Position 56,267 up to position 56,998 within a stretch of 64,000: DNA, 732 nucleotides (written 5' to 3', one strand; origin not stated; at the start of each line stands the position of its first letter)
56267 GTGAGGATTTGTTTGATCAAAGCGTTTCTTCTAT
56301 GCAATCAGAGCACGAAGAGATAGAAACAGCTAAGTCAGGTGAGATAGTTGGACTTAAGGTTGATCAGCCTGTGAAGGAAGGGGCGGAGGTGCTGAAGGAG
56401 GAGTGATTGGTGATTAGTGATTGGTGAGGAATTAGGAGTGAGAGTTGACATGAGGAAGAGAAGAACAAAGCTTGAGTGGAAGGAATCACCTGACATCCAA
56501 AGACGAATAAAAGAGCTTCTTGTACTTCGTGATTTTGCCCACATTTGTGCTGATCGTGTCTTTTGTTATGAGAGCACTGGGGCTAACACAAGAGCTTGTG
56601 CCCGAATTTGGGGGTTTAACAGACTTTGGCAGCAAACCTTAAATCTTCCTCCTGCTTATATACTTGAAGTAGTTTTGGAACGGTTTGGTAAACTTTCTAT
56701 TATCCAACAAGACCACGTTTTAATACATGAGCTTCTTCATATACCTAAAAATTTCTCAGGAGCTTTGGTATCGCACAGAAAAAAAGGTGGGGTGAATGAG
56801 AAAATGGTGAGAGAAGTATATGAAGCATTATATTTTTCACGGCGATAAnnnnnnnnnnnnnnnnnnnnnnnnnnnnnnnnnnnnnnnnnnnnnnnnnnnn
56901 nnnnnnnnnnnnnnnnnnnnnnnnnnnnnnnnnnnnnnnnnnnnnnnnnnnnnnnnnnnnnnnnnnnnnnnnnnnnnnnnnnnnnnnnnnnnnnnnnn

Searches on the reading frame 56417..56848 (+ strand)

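Call 76: search_protein_families(library=pfam, proteins=[window:56417-56848:+], max_evalue=0.001)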
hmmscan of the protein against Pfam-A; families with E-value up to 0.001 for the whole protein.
window:56417-56848:+ (143 aa): 1 family
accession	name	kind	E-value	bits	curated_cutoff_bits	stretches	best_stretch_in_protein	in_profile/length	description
PF18894.6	PhageMetallopep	-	2.4e-16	60.5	23.7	1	20-120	2-110/134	Putative phage metallopeptidase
